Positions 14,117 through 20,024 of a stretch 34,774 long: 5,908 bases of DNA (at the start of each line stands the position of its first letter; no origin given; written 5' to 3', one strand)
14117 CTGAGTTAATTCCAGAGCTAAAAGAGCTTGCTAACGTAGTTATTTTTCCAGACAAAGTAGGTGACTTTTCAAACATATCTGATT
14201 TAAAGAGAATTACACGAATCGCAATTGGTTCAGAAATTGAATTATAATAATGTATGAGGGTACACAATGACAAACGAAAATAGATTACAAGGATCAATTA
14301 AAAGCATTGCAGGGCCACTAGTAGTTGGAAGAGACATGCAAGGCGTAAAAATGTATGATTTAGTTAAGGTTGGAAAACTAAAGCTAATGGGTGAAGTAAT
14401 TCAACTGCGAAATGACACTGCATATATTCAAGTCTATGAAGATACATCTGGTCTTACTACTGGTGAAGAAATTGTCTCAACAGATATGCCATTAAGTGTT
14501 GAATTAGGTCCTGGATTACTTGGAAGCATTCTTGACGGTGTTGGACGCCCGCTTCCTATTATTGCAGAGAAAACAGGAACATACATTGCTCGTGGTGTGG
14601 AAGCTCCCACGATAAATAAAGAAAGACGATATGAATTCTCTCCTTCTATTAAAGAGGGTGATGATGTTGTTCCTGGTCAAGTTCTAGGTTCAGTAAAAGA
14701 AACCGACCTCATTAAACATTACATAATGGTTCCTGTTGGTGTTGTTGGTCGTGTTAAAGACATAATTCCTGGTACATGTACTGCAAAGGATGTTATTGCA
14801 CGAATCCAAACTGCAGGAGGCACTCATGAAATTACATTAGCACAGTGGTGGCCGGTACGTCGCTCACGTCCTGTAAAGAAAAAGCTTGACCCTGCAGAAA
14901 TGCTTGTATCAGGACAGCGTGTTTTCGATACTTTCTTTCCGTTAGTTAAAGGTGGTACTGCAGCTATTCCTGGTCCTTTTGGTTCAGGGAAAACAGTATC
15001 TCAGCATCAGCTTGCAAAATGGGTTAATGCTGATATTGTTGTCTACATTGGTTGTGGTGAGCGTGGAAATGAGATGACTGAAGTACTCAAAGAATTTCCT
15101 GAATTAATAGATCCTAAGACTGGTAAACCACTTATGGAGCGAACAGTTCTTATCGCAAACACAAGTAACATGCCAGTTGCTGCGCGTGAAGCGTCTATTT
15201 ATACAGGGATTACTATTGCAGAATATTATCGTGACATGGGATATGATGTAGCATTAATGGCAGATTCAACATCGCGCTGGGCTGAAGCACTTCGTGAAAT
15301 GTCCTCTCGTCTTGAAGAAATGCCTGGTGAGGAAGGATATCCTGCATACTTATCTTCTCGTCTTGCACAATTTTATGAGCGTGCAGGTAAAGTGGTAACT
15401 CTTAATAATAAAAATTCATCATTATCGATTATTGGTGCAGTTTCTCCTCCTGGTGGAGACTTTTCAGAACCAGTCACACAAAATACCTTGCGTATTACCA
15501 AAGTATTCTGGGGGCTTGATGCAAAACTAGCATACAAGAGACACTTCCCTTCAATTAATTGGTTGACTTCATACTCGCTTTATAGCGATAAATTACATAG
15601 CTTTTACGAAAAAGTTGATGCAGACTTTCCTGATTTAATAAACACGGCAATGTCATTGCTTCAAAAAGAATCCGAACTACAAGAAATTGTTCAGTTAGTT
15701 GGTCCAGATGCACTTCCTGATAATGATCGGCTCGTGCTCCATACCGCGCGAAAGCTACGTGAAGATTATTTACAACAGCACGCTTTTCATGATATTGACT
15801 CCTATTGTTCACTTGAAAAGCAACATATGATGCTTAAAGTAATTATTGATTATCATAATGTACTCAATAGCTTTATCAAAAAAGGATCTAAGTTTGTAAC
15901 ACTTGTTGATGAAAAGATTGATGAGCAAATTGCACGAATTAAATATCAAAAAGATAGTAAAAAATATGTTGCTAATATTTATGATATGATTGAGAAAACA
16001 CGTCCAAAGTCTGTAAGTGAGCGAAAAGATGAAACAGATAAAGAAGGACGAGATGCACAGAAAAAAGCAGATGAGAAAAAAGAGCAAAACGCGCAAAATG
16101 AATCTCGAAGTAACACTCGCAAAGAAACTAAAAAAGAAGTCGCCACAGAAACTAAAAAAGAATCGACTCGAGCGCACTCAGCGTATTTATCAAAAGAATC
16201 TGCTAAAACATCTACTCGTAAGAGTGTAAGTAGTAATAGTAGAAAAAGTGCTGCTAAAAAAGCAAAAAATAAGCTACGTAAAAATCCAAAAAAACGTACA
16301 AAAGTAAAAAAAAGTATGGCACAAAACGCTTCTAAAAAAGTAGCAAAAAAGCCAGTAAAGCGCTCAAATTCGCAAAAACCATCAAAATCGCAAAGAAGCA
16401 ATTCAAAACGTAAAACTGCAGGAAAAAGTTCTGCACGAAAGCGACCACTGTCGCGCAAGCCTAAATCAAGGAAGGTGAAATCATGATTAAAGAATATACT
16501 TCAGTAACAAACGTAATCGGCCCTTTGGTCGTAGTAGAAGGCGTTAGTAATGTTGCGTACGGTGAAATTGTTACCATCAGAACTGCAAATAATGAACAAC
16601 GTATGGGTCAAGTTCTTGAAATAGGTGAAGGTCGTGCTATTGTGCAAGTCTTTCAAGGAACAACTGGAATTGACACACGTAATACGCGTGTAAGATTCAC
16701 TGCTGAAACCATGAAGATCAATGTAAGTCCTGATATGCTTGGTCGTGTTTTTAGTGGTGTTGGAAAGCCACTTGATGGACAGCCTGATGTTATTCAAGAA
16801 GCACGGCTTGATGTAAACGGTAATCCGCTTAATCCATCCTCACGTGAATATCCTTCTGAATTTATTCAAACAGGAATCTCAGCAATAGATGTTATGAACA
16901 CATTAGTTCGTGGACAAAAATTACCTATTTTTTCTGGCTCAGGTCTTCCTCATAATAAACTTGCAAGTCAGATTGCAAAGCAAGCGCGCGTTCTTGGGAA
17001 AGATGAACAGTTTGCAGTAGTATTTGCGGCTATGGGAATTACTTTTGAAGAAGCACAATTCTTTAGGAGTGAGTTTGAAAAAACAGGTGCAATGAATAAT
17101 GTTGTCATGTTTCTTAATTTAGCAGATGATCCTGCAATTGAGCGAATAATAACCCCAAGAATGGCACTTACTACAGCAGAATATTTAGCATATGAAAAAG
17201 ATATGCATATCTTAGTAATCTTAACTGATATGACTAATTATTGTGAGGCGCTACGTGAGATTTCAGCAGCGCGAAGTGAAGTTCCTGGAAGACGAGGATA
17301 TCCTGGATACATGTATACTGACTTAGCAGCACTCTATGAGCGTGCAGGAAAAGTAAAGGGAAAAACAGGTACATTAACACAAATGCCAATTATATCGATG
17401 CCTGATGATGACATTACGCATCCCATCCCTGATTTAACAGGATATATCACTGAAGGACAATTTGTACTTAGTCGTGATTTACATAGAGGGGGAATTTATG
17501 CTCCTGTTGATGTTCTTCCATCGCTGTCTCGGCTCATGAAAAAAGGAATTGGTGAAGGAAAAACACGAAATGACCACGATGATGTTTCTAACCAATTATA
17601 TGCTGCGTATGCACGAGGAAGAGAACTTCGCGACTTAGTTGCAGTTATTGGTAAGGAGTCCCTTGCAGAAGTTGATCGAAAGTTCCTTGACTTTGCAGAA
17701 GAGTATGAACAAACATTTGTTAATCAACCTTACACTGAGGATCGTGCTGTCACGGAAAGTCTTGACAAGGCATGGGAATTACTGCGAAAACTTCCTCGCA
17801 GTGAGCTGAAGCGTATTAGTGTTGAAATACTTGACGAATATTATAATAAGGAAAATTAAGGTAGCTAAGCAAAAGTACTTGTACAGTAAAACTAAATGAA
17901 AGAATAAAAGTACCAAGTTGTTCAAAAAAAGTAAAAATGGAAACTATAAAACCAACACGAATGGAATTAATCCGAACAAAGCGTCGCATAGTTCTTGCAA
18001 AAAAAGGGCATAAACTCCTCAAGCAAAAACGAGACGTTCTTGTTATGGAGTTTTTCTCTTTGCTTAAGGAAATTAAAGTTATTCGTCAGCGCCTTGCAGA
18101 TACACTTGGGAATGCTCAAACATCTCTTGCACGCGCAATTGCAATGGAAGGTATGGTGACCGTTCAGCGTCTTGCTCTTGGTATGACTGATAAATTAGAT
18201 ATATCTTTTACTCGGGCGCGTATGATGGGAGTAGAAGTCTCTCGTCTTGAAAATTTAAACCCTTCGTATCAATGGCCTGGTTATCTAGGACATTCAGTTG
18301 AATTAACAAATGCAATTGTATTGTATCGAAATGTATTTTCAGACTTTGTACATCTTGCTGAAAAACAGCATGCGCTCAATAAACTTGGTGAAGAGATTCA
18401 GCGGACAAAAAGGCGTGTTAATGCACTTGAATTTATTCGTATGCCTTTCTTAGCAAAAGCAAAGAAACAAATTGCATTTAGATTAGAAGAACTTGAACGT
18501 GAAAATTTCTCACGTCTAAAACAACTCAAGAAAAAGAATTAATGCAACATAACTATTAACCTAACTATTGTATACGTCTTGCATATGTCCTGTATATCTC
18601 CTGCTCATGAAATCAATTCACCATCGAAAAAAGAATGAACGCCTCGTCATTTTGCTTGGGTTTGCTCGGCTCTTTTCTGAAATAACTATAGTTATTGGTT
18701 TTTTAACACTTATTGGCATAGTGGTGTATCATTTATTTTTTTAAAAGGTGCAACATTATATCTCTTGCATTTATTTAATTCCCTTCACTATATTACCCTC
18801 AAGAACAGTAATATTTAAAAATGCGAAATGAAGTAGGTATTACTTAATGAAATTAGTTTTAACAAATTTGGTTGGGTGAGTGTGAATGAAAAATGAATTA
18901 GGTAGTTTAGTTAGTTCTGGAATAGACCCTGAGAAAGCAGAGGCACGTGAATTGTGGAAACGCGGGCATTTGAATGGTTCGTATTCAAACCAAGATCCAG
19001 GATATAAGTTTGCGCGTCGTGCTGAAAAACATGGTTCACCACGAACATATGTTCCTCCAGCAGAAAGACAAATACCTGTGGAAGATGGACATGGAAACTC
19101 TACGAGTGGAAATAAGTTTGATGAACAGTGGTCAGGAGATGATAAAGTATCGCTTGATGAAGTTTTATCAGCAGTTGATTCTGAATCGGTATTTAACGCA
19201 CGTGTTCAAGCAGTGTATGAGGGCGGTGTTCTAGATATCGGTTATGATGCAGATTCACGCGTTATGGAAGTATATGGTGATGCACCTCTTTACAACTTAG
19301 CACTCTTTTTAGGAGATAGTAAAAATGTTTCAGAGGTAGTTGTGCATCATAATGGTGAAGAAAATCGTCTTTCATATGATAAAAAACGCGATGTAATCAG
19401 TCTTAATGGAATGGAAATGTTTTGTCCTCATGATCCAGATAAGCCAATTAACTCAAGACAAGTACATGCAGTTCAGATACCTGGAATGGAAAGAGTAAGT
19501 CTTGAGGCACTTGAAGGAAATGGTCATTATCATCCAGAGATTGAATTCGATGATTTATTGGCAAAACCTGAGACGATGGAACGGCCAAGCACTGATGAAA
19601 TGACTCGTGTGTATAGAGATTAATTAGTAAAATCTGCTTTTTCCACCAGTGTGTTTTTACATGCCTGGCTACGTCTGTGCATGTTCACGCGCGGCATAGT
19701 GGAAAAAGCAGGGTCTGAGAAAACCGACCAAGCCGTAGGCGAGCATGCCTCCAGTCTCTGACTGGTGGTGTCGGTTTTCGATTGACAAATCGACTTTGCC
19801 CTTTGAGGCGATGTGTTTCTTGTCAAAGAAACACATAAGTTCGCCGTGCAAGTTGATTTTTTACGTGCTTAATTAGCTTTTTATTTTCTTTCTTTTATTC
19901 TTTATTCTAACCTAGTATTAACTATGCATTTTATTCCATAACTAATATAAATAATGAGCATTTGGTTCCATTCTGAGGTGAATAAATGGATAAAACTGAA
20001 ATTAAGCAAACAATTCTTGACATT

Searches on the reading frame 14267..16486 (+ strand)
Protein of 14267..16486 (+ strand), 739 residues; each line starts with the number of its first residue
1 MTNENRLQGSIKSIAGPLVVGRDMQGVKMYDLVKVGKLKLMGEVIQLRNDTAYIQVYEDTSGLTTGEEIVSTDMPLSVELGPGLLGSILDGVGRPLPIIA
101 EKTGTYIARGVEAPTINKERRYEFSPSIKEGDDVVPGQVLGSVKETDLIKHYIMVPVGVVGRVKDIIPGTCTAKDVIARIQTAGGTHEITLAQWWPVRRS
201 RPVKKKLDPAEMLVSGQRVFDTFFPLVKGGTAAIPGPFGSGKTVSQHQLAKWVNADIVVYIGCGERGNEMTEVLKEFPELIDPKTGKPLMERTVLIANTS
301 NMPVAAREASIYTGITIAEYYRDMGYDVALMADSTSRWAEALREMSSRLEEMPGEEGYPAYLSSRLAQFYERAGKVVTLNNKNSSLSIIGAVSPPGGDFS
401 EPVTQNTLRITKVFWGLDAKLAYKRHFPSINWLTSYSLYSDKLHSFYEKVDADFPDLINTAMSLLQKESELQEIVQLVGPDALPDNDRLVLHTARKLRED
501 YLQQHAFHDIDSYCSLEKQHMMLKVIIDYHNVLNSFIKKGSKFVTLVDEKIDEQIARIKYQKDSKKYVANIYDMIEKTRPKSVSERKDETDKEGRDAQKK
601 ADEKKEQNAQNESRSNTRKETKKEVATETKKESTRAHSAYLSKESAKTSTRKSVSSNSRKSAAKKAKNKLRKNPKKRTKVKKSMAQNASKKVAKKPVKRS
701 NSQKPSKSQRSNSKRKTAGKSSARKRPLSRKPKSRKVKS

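Call 39: search_protein_families(library=pfam, proteins=[window:14267-16486:+], max_evalue=0.01)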
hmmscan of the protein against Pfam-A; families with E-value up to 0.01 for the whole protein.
window:14267-16486:+ (739 aa): 4 families
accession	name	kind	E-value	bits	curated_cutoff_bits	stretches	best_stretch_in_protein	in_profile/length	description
PF00006.31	ATP-synt_ab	-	7.8e-75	251.6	29.5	1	216-437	1-213/213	ATP synthase alpha/beta family, nucleotide-binding domain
PF22919.1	ATP-synt_VA_C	-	2.9e-27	95.1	24.7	1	445-528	3-86/101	C-terminal domain of V and A type ATP synthase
PF16886.11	ATP-synt_ab_Xtn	-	5.8e-26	90.5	25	1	114-198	2-88/88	ATPsynthase alpha/beta subunit barrel-sandwich domain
PF02874.29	ATP-synt_ab_N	-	6.6e-13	49.4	20.9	1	11-72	1-68/69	ATP synthase alpha/beta family, beta-barrel domain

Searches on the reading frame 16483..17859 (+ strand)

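Call 39: search_protein_families(library=pfam, proteins=[window:16483-17859:+], max_evalue=0.01)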
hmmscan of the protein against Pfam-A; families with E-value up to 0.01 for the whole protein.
window:16483-17859:+ (458 aa): 3 families
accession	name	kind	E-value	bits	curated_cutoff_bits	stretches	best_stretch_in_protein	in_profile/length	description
PF00006.31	ATP-synt_ab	-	1.9e-78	263.4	29.5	1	131-349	1-213/213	ATP synthase alpha/beta family, nucleotide-binding domain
PF22919.1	ATP-synt_VA_C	-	9.7e-33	112.7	24.7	1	354-454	1-101/101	C-terminal domain of V and A type ATP synthase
PF02874.29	ATP-synt_ab_N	-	2.2e-14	54.1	20.9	1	8-73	1-68/69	ATP synthase alpha/beta family, beta-barrel domain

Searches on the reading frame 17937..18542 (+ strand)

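Call 39: search_protein_families(library=pfam, proteins=[window:17937-18542:+], max_evalue=0.01)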
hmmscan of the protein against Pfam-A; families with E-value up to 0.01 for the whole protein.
window:17937-18542:+ (201 aa): 1 family
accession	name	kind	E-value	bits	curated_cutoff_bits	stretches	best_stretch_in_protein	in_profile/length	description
PF01813.22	ATP-synt_D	-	5.4e-47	160.6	25.7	1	10-199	1-196/196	ATP synthase subunit D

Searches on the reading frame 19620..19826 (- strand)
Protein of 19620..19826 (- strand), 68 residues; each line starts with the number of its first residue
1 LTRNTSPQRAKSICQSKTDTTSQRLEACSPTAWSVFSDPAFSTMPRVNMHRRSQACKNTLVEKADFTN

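Call 75: find_homologous_proteins(query=window:19620-19826:-, max_evalue=0.1)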
Query window:19620-19826:-: no candidate shares three 5-residue words with the query. No homologue found.

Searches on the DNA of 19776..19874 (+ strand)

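Call 49: build_rna_model(alignment_id=A3, structure=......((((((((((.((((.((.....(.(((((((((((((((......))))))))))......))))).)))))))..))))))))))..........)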
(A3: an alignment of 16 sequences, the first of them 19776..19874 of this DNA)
Model R1 built from alignment A3 (16 sequences, 103 columns); structure: as given.
model positions 100; base pairs 32; branch points 0; effective number of sequences 1.36; information 0.59 bits per position. Calibrated on 0.2 Mb of random sequence (short: E-values are rough).
structure used (alignment columns):
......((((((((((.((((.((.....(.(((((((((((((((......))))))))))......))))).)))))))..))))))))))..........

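Call 50: search_with_rna_model(model_id=R1, source=window, filters=off, max_evalue=10, show_alignments=7)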
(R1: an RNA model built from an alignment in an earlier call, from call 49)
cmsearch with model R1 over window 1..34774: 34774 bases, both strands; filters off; matches with E-value up to 10: 21.
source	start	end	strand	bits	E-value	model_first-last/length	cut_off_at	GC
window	32388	32487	+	95.4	1.6e-21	1-100/100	no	0.38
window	7142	7239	-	94.5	2.6e-21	1-100/100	no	0.36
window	19776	19874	+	89.9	3.8e-20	1-100/100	no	0.38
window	30903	31001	+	72.6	9.2e-16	1-100/100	no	0.35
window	7146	7243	+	40.5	1.2e-07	1-100/100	no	0.36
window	32384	32483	-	32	1.7e-05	1-100/100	no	0.38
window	19774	19870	-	19.7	0.022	1-100/100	no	0.4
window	28961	29061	-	18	0.06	1-100/100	no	0.37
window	29271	29363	+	17.7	0.071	1-100/100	no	0.29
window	28895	28978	+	15.3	0.28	1-100/100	no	0.32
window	11312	11362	-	12.4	1.6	1-100/100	no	0.25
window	11316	11366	+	11.5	2.5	1-100/100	no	0.24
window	4680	4768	-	11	3.4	1-100/100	no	0.35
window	3273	3362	+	10.6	4.4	1-100/100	no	0.32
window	19624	19717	-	10.2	5.6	1-100/100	no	0.47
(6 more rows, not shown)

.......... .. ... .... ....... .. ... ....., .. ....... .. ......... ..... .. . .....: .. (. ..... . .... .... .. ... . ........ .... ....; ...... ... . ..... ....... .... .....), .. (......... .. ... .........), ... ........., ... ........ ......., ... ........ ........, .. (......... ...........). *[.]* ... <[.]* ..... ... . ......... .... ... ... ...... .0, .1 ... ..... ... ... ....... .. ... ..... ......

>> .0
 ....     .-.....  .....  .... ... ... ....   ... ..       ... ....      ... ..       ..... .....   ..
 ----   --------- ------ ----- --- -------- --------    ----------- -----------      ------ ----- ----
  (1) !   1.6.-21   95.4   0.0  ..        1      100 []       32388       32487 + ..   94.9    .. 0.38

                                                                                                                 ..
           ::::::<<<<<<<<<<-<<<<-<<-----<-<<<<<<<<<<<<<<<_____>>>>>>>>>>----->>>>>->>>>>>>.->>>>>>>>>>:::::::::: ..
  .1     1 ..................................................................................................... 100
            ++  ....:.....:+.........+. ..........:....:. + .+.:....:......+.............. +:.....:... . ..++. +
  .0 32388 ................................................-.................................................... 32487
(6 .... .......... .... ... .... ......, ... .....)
